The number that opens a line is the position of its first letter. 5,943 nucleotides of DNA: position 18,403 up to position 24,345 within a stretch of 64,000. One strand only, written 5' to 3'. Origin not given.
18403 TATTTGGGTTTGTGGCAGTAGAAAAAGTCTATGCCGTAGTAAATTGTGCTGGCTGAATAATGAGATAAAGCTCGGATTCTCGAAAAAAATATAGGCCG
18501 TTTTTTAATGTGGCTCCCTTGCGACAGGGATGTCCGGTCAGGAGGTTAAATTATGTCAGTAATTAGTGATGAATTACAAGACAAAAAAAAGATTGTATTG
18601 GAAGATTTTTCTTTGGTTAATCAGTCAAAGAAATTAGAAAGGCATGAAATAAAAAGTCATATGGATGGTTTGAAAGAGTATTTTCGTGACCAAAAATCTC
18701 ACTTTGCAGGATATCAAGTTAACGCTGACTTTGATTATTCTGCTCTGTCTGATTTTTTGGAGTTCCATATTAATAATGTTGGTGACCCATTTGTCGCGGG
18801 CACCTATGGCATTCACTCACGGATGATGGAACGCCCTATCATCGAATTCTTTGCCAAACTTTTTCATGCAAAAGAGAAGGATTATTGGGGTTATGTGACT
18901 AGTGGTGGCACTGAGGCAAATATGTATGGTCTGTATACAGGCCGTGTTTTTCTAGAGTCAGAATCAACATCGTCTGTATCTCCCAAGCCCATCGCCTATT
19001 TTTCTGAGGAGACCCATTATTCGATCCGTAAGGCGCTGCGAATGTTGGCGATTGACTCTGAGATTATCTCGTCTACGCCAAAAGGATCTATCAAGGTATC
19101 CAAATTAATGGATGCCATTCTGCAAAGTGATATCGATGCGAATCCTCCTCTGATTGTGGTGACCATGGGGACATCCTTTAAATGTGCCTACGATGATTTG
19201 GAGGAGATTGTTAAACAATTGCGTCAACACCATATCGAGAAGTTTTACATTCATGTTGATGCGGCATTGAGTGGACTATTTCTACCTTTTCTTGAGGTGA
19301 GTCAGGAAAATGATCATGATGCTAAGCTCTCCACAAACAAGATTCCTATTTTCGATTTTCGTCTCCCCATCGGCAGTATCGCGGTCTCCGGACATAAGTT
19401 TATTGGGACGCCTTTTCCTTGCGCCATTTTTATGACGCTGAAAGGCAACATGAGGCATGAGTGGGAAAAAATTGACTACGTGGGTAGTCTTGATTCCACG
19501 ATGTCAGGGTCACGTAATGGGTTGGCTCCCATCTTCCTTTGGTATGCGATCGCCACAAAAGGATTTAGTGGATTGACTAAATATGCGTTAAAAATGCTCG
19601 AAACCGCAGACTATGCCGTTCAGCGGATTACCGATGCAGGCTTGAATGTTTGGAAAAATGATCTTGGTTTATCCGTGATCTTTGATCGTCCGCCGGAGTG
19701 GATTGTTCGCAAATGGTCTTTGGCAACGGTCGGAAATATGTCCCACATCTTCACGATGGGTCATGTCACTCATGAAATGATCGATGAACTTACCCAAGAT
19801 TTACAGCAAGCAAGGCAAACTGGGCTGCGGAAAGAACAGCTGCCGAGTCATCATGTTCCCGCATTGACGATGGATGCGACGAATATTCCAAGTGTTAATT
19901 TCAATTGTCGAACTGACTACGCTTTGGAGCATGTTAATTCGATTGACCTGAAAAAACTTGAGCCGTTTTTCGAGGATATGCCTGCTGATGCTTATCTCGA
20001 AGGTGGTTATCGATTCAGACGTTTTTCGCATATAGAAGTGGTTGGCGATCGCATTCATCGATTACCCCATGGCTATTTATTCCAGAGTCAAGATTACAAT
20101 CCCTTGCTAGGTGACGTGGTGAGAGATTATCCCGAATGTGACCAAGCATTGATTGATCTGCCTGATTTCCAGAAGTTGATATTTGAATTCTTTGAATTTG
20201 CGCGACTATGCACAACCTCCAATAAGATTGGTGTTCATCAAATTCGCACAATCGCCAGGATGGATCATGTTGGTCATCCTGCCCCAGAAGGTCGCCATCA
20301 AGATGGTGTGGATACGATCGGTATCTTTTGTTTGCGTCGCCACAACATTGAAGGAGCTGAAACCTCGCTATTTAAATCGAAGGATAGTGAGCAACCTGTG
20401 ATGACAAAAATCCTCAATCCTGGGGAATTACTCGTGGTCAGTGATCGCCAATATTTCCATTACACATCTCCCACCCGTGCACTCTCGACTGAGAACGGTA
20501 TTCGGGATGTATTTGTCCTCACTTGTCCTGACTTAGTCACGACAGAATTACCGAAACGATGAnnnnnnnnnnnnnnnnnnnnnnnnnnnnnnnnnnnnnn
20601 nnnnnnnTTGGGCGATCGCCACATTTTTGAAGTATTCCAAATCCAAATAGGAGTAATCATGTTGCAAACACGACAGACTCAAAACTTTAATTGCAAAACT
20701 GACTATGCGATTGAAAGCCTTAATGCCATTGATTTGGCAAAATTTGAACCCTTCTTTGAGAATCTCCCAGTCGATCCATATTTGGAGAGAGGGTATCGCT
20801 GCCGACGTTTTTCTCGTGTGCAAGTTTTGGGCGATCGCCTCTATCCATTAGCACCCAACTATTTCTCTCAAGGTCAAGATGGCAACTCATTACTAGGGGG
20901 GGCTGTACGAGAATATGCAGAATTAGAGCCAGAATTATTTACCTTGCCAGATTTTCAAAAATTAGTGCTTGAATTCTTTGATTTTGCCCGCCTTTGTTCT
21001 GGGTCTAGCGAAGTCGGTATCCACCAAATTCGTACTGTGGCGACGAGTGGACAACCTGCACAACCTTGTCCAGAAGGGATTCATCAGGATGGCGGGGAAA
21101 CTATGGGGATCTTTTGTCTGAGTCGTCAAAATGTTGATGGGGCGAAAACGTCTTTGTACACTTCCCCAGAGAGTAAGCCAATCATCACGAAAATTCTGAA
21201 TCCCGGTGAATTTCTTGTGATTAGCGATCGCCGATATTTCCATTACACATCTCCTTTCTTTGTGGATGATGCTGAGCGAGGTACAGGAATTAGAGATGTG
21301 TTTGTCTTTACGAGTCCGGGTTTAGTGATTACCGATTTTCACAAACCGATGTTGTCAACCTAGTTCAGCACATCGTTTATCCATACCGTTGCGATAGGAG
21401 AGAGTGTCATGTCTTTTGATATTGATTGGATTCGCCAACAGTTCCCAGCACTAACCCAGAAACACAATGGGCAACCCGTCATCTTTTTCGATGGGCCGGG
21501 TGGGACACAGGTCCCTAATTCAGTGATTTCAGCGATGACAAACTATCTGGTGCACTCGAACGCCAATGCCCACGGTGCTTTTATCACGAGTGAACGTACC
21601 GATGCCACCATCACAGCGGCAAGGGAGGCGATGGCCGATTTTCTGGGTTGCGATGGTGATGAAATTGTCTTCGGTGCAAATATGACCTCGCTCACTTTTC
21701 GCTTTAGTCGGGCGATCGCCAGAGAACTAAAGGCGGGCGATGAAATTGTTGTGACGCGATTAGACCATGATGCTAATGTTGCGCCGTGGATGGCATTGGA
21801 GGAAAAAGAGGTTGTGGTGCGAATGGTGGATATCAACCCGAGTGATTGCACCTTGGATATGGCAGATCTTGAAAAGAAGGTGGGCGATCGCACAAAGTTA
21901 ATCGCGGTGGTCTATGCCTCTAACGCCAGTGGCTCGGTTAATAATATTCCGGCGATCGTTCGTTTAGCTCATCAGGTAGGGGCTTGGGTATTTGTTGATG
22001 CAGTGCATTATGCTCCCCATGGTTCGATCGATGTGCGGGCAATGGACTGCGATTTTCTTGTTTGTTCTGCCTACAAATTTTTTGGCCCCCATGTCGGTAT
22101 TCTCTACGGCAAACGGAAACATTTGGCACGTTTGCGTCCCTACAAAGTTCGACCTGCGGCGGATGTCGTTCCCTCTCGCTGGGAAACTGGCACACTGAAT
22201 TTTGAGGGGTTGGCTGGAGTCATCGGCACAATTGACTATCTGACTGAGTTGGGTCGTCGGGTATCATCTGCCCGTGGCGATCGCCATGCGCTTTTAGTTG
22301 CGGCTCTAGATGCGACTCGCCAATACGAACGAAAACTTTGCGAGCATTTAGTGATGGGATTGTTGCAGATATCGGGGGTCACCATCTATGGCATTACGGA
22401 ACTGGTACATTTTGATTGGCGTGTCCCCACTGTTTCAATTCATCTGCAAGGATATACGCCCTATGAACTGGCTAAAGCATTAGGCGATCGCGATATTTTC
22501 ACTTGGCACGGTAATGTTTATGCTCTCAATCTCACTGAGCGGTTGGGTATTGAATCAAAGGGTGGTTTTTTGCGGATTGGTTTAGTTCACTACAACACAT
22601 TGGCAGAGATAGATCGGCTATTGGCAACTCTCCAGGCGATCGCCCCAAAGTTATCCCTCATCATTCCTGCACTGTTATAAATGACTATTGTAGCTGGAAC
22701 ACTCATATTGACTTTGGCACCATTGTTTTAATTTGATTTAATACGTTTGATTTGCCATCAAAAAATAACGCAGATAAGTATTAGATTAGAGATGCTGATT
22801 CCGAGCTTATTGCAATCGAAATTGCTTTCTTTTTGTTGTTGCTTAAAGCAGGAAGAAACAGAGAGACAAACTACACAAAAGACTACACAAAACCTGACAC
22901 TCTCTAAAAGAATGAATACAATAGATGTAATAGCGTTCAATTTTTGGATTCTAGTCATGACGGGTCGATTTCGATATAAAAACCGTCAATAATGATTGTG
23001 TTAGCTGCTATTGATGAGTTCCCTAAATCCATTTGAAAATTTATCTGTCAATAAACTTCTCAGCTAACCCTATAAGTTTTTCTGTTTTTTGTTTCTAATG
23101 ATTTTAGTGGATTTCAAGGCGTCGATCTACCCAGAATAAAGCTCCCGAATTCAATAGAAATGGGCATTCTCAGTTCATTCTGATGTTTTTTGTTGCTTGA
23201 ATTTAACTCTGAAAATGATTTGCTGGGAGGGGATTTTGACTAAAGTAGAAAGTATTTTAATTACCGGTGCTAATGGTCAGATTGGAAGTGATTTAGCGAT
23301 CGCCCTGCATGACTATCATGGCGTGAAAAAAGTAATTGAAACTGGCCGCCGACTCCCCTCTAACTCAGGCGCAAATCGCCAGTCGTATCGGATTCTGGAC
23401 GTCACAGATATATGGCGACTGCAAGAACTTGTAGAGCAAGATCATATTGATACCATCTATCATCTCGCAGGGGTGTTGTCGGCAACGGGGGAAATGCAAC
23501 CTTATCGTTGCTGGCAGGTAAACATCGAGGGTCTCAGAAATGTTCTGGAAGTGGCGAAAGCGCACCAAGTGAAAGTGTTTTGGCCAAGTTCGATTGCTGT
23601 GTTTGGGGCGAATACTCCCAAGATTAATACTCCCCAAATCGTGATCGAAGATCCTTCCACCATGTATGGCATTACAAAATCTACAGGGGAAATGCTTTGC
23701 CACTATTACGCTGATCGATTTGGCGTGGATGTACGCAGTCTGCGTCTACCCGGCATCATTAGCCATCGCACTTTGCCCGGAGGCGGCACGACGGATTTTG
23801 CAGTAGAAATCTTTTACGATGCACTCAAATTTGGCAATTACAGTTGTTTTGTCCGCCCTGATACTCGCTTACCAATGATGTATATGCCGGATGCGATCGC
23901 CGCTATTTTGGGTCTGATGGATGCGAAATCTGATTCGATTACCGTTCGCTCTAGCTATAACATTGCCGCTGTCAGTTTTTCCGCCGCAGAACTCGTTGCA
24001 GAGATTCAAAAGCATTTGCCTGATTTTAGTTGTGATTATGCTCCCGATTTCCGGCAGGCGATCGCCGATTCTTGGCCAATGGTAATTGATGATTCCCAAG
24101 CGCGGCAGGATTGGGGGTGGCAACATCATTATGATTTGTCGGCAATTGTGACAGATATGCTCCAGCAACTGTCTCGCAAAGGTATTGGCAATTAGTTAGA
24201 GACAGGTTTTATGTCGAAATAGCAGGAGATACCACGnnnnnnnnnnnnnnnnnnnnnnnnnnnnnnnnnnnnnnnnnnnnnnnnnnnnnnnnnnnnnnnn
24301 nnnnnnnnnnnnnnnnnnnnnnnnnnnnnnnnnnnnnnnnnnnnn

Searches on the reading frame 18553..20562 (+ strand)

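Call 21: search_protein_families(library=pfam, proteins=[window:18553-20562:+])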
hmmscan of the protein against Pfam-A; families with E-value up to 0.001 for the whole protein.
window:18553-20562:+ (669 aa): 2 families
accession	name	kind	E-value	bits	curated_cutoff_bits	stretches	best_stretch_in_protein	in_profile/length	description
PF10014.15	2OG-Fe_Oxy_2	-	1.3e-59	201.5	23.1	1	471-657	2-192/192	2OG-Fe dioxygenase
PF00282.25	Pyridoxal_deC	-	8.6e-24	84.4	27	1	63-361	54-355/375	Pyridoxal-dependent decarboxylase conserved domain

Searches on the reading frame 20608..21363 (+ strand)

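Call 75: search_protein_families(library=pfam, proteins=[window:20608-21363:+])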
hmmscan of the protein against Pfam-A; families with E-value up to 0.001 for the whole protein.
window:20608-21363:+ (251 aa): 1 family
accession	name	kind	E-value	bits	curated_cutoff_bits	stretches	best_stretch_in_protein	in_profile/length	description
PF10014.15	2OG-Fe_Oxy_2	-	6.9e-54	182.9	23.1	1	48-235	2-192/192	2OG-Fe dioxygenase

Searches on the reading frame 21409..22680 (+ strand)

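Call 75: search_protein_families(library=pfam, proteins=[window:21409-22680:+])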
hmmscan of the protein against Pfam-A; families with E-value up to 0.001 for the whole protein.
window:21409-22680:+ (423 aa): 4 families
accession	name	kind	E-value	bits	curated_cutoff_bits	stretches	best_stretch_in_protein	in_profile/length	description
PF00266.25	Aminotran_5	-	2e-64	218.4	21.5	1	25-404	1-371/371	Aminotransferase class-V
PF01041.23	DegT_DnrJ_EryC1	-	7.1e-09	35.8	19.8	1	105-200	59-148/360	DegT/DnrJ/EryC1/StrS aminotransferase family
PF01053.26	Cys_Met_Meta_PP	-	9.6e-09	34.7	27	1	40-234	22-209/381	Cys/Met metabolism PLP-dependent enzyme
PF00155.27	Aminotran_1_2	-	2.2e-08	34.1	19.7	1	68-201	44-189/361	Aminotransferase class I and II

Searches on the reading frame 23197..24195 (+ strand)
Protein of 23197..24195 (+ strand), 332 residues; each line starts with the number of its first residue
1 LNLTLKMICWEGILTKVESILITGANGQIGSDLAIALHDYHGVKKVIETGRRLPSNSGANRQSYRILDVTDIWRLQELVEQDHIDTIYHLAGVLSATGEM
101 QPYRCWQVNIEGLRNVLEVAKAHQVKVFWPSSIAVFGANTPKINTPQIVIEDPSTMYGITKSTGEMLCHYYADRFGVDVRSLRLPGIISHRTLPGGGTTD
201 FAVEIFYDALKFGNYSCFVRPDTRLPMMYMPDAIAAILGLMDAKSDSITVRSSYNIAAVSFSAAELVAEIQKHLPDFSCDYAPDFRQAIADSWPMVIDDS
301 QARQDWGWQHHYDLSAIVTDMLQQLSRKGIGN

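Call 75: search_protein_families(library=pfam, proteins=[window:23197-24195:+])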
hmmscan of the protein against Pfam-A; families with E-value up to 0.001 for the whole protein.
window:23197-24195:+ (332 aa): 6 families
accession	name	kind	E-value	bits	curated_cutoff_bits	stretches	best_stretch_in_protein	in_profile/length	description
PF01370.27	Epimerase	-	9.6e-29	100.9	20.9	1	20-256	1-239/240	NAD dependent epimerase/dehydratase family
PF16363.11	GDP_Man_Dehyd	-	2e-19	70.7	27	1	21-321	1-332/332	GDP-mannose 4,6 dehydratase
PF04321.23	RmlD_sub_bind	-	4.7e-13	49.3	27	1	19-170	2-138/287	RmlD substrate binding domain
PF01073.25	3Beta_HSD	-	2.6e-10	40.2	22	1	21-141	1-125/280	3-beta hydroxysteroid dehydrogenase/isomerase family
PF02719.21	Polysacc_synt_2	-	4.9e-09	36.2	20.2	1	20-171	1-152/293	Polysaccharide biosynthesis protein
PF07993.18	NAD_binding_4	-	7.6e-09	35.5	20.1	1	81-221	86-241/258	Male sterility protein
